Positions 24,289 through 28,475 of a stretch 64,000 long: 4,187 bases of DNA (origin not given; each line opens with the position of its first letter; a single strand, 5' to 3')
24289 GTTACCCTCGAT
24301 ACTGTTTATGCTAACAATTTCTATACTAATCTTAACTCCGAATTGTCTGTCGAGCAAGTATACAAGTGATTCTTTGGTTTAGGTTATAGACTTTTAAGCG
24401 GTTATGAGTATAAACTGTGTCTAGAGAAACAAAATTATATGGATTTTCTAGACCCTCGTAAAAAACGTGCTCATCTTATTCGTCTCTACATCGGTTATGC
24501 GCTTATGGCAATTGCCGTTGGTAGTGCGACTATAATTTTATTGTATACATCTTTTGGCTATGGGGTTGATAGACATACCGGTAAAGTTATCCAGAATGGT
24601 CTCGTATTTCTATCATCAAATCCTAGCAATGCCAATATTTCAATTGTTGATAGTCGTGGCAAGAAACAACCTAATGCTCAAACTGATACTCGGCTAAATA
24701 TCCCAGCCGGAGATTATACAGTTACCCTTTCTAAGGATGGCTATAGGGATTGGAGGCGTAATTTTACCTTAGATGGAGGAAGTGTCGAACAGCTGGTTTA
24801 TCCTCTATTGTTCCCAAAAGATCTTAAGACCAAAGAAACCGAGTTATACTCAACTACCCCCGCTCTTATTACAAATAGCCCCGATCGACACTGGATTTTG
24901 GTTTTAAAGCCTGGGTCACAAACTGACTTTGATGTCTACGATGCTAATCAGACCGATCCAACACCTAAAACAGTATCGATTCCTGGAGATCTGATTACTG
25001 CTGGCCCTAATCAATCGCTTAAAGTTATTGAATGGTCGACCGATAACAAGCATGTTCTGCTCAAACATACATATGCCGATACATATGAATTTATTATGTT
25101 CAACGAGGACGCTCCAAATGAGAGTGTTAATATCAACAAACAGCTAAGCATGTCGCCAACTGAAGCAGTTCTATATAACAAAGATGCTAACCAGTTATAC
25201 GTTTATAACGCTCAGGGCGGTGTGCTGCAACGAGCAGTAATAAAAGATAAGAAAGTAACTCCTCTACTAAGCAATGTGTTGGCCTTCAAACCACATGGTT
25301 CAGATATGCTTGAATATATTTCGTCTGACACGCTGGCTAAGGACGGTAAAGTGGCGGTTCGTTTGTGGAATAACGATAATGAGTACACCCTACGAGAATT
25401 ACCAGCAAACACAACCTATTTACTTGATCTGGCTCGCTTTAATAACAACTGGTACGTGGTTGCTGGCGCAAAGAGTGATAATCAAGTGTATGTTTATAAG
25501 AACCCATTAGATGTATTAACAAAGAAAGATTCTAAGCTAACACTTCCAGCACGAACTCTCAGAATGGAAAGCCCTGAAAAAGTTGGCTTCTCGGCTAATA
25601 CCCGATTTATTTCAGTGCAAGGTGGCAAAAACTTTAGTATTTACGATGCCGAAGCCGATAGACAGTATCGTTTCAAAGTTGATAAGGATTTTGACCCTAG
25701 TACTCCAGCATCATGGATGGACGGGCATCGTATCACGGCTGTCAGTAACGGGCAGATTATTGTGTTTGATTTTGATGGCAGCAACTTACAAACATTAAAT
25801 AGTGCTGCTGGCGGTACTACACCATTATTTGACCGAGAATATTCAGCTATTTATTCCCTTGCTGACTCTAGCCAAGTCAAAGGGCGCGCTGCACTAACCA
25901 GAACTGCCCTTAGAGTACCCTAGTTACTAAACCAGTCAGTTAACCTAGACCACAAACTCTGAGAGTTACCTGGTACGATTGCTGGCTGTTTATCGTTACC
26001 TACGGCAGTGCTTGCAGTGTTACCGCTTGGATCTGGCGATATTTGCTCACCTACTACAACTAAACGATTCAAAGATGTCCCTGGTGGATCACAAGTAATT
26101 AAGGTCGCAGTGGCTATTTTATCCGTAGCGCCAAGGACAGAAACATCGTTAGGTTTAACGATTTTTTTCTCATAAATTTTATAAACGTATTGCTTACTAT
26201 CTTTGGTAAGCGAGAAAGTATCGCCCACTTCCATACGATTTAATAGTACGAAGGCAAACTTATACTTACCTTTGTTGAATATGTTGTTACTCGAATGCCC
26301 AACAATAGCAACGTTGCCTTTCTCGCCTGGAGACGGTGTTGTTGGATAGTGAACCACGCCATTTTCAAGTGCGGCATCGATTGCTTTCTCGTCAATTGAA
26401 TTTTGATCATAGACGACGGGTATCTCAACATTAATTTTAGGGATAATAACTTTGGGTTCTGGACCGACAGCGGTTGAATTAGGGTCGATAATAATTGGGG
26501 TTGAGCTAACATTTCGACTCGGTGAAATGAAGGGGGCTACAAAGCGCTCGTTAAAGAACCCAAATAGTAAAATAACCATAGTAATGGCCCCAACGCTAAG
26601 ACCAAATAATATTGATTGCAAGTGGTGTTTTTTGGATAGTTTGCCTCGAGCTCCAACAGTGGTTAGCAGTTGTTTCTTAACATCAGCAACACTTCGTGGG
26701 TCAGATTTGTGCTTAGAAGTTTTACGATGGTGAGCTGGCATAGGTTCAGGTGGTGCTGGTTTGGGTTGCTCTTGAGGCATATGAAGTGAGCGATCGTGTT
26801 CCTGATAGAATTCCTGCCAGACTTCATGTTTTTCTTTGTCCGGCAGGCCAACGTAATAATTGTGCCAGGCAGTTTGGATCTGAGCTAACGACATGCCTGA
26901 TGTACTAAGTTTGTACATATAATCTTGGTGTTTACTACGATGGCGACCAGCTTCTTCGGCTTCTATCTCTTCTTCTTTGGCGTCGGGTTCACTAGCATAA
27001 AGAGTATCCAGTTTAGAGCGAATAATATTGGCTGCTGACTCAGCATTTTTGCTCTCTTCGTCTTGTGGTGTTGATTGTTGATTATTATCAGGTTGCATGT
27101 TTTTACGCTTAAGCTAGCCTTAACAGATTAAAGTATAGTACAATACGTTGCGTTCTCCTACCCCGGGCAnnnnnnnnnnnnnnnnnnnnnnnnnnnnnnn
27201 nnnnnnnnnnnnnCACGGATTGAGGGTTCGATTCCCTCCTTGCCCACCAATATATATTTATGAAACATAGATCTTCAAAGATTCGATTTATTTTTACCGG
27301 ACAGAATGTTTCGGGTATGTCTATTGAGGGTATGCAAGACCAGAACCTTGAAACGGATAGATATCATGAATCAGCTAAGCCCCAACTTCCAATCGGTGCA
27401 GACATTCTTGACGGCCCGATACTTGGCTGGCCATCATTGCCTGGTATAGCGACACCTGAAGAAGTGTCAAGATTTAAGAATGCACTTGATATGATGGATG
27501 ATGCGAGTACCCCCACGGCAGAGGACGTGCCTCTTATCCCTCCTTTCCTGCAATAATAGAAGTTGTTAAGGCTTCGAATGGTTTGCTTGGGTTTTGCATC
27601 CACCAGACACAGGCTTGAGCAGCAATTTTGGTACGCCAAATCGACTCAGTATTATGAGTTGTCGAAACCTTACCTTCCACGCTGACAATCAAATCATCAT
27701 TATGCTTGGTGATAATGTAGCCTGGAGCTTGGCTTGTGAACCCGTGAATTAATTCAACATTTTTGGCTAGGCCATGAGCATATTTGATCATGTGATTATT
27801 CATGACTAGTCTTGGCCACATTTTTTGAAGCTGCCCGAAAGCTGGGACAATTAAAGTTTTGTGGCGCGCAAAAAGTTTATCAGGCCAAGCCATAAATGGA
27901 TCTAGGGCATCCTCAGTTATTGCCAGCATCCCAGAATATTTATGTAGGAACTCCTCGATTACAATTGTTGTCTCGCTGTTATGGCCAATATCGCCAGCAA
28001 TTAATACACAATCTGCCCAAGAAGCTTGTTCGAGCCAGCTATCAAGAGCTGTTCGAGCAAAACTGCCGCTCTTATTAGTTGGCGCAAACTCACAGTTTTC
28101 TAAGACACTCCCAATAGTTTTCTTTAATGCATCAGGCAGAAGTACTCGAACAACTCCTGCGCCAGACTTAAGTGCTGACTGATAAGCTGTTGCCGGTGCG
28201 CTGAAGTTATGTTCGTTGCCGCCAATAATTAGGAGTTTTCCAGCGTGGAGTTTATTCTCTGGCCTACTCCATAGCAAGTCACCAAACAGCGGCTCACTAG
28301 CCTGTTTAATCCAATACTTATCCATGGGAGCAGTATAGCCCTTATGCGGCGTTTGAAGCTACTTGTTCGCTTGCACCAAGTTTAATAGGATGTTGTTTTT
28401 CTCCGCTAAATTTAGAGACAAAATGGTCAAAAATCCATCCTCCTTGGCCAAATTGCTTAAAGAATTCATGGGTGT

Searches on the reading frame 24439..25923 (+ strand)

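Call 32: search_protein_families(library=pfam, proteins=[window:24439-25923:+], max_evalue=0.00001)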
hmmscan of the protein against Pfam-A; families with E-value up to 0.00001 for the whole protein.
window:24439-25923:+ (494 aa): 1 family
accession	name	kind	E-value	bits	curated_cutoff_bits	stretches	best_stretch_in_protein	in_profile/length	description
PF08308.17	PEGA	-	8.8e-08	32.4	20.8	1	55-116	3-60/71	PEGA domain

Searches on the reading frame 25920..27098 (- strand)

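Call 32: search_protein_families(library=pfam, proteins=[window:25920-27098:-], max_evalue=0.00001)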
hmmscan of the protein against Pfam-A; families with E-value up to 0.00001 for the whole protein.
window:25920-27098:- (392 aa): 1 family
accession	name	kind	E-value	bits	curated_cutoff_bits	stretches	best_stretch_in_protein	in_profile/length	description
PF04203.18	Sortase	-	2.8e-25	88.9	26.6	1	219-351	3-123/125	Sortase domain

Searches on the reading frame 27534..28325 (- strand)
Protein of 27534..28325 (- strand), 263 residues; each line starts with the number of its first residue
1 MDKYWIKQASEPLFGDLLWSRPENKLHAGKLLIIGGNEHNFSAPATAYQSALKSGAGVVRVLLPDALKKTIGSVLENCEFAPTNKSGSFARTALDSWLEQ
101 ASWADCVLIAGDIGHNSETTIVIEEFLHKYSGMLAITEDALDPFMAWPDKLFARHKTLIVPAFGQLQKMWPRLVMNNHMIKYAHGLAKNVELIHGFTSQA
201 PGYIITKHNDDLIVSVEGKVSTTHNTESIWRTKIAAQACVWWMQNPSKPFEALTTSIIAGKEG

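Call 33: search_protein_families(library=pfam, proteins=[window:27534-28325:-], max_evalue=0.00001)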
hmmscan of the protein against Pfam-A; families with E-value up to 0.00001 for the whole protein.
window:27534-28325:- (263 aa): 1 family
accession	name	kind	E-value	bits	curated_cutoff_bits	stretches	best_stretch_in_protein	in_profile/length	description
PF01256.23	Carb_kinase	-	5.3e-09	36.3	27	1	31-228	1-180/242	NAD(P)H-hydrate dehydratase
